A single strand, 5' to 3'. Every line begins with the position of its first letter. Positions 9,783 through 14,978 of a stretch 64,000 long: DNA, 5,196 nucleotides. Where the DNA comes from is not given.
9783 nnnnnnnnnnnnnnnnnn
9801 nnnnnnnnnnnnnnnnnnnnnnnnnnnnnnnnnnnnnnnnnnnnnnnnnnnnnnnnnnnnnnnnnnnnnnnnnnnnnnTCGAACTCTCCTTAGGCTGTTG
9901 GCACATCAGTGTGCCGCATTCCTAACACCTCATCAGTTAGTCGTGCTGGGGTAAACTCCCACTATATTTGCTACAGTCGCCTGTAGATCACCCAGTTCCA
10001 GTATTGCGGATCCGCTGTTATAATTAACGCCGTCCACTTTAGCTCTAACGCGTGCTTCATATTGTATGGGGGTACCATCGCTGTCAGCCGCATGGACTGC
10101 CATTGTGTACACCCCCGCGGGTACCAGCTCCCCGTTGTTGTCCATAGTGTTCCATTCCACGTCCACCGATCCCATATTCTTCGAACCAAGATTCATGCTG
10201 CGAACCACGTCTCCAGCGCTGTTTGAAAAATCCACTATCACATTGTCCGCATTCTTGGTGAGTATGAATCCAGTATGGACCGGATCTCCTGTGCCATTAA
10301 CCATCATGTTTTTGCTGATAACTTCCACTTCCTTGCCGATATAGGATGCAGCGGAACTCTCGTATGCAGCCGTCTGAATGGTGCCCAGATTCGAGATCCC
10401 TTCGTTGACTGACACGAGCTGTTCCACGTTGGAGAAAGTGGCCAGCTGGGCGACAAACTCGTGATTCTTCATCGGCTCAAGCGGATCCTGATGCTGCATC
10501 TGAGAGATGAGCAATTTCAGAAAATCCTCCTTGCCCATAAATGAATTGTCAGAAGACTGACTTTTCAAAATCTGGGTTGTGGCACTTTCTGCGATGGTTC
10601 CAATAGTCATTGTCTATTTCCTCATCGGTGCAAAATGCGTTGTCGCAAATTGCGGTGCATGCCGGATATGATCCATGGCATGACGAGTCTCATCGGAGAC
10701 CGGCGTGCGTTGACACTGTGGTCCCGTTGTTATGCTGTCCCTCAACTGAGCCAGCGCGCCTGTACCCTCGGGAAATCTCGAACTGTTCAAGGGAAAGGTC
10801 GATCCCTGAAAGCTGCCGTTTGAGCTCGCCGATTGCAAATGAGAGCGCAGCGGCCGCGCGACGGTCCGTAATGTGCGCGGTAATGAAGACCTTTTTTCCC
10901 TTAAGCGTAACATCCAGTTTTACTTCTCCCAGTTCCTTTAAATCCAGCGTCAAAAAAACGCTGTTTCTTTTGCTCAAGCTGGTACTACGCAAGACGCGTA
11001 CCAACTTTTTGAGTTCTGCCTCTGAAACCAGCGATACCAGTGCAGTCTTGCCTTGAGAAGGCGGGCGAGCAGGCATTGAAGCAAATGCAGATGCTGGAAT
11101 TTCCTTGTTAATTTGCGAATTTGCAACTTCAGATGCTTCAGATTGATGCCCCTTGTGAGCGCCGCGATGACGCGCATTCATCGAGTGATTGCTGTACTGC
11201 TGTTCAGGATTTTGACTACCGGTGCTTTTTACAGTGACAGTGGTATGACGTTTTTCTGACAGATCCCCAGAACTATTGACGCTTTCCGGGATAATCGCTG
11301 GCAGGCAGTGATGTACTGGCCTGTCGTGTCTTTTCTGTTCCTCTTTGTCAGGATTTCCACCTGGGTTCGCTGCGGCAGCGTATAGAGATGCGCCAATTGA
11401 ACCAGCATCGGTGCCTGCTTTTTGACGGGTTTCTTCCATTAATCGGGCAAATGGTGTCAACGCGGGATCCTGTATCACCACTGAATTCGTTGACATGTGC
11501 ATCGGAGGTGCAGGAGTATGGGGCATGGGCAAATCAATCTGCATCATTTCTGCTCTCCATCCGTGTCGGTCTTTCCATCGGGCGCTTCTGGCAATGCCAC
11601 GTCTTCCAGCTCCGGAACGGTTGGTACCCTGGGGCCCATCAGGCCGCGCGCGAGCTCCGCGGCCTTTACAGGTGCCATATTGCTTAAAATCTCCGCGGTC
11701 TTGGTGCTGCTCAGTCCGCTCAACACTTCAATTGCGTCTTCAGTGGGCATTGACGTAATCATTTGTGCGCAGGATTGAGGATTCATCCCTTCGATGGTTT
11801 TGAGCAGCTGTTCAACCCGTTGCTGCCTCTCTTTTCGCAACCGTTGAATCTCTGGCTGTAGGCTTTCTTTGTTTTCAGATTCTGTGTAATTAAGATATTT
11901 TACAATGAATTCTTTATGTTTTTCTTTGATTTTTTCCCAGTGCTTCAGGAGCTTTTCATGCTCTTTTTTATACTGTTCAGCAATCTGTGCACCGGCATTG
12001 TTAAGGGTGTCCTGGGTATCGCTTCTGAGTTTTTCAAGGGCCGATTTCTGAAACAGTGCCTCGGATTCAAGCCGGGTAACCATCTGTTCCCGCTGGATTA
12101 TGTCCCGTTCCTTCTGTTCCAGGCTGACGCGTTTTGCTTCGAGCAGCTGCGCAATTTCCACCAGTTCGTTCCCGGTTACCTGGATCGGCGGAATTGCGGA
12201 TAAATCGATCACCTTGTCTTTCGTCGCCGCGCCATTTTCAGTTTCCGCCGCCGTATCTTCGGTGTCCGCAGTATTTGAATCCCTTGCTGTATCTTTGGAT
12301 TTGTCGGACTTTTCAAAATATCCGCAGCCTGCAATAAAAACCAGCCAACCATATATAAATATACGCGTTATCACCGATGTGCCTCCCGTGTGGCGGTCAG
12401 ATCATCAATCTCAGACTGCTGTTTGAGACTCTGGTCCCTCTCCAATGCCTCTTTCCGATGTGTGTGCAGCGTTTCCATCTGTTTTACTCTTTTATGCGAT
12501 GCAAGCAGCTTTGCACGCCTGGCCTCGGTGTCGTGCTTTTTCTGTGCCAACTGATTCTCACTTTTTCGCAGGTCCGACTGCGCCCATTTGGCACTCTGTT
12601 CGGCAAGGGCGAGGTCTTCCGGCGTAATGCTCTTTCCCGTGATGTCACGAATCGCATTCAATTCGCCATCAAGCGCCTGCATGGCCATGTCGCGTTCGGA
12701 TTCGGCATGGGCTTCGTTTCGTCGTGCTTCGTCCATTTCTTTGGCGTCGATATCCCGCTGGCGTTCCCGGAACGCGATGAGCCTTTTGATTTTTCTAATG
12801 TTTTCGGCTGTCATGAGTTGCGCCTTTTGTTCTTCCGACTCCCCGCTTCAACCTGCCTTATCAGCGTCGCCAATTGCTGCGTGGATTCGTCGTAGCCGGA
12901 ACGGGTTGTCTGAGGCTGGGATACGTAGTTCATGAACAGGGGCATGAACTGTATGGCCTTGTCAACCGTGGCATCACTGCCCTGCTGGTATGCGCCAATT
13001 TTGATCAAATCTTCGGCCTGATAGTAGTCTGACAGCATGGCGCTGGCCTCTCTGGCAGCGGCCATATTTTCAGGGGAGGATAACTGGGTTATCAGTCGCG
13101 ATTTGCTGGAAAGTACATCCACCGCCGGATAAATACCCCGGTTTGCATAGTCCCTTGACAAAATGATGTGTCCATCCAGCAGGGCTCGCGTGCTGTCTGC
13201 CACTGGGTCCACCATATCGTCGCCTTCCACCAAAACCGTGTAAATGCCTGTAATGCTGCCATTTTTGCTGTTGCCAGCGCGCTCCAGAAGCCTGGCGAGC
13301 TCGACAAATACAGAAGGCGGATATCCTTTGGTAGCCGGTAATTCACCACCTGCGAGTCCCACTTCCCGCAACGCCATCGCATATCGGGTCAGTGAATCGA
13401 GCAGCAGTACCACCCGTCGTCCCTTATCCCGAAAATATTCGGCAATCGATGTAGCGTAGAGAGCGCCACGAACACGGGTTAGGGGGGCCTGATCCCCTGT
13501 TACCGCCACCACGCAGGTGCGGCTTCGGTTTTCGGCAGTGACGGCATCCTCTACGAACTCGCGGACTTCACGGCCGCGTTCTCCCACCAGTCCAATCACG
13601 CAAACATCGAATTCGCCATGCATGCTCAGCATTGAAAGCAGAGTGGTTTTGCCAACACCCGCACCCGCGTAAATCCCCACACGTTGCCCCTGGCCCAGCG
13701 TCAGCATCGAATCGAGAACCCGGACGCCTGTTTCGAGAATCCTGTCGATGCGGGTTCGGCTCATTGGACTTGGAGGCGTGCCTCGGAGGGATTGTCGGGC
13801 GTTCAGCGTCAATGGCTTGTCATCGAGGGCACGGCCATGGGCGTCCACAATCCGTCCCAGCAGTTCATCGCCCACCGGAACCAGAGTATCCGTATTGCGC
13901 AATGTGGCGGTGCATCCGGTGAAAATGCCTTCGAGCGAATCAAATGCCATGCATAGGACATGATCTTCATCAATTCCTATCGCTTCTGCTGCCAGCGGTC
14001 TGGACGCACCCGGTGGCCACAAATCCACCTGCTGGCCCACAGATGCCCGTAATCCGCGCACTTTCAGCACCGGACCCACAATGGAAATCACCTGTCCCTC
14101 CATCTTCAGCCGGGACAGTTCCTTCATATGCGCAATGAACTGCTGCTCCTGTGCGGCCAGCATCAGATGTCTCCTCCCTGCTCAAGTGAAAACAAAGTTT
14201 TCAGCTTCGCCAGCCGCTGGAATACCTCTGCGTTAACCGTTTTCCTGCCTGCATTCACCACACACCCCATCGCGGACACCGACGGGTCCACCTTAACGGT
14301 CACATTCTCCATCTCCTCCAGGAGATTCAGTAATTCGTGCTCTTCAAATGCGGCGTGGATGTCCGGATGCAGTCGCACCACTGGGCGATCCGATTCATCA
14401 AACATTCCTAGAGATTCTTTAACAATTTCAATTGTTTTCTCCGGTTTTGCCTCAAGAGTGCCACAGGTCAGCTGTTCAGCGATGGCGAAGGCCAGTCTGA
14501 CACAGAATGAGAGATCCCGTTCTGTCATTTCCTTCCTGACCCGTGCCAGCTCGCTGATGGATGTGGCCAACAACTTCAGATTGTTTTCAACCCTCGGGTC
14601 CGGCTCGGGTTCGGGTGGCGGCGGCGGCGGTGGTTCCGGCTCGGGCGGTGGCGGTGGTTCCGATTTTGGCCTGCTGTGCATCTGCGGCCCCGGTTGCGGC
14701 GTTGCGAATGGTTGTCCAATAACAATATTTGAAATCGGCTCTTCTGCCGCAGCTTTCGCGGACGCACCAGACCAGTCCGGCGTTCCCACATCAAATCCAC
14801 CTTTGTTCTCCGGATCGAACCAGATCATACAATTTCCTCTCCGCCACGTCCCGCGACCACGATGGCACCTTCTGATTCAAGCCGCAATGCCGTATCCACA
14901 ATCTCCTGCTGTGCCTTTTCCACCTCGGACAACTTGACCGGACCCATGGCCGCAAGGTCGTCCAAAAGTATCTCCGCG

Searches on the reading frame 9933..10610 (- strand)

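Call 7: search_protein_families(library=pfam, proteins=[window:9933-10610:-])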
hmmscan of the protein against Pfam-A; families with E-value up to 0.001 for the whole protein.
window:9933-10610:- (225 aa): 3 families
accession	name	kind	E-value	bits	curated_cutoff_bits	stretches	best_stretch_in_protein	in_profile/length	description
PF03963.19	FlgD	-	3.2e-21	75.7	27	1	10-72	11-73/75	Flagellar hook capping protein - N-terminal region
PF13860.13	FlgD_ig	-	3.2e-15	56.3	27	1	108-177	9-78/79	FlgD Ig-like domain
PF13861.12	FLgD_tudor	-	1.4e-08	35.2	26.9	1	86-214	5-55/58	FlgD Tudor-like domain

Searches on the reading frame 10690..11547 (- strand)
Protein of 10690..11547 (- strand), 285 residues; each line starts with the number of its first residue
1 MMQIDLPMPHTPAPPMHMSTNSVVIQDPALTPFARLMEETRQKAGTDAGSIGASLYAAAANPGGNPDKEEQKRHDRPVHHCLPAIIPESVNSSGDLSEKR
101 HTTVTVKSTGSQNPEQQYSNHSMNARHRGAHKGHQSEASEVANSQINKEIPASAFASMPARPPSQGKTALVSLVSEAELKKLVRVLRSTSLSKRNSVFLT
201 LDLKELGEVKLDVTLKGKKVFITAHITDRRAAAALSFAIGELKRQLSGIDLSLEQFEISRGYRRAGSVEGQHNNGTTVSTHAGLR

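Call 7: search_protein_families(library=pfam, proteins=[window:10690-11547:-])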
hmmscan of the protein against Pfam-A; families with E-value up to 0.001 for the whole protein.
window:10690-11547:- (285 aa): 1 family
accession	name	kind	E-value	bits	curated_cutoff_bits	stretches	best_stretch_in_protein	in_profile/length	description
PF02120.21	Flg_hook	-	8.8e-10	38.7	29.8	1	193-261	11-79/85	Flagellar hook-length control protein FliK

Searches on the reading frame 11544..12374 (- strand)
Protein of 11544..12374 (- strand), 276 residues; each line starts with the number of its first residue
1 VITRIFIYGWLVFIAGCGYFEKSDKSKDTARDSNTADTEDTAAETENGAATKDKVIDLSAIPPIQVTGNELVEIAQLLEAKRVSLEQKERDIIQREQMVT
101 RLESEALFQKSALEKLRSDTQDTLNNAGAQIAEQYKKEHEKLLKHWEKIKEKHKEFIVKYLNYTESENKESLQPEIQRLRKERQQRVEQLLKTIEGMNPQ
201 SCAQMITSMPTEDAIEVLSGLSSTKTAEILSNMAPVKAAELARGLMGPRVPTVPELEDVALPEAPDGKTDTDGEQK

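Call 6: search_protein_families(library=pfam, proteins=[window:11544-12374:-])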
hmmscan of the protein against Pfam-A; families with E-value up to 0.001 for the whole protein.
window:11544-12374:- (276 aa): 2 families
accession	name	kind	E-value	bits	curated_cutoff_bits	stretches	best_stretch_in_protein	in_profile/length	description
PF03448.22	MgtE_N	-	2.2e-06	28.5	25.9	1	191-243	43-95/102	MgtE intracellular N domain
PF14841.11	FliG_M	-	0.00033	21.2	25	0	188-236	2-50/76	FliG middle domain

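Call 12: search_protein_families(library=ncbifam, proteins=[window:11544-12374:-], max_evalue=0.01)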
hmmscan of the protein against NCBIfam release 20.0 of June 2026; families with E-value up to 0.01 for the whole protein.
window:11544-12374:- (276 aa): 2 families
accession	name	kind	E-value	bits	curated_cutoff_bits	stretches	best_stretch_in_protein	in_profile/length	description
TIGR01069.2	mutS2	equivalog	0.00022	19.7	400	1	69-218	516-651/790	endonuclease MutS2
NF047368.1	collar_FlbB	equivalog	0.00044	20.1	110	1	132-243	73-189/193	periplasmic-type flagellar collar protein FlbB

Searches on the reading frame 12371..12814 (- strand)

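Call 6: search_protein_families(library=pfam, proteins=[window:12371-12814:-])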
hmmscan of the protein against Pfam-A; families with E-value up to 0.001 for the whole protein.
window:12371-12814:- (147 aa): 1 family
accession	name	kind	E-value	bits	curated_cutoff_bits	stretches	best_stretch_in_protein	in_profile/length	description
PF02050.21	FliJ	-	1.7e-05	25.5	28.4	1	24-141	4-120/123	Flagellar FliJ protein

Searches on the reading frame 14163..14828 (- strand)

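Call 6: search_protein_families(library=pfam, proteins=[window:14163-14828:-])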
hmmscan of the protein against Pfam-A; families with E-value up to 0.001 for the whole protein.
window:14163-14828:- (221 aa): 1 family
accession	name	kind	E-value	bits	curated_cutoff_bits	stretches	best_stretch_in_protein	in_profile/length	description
PF02108.21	FliH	-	2.1e-09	37.8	24.1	1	85-208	5-127/128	Flagellar assembly protein FliH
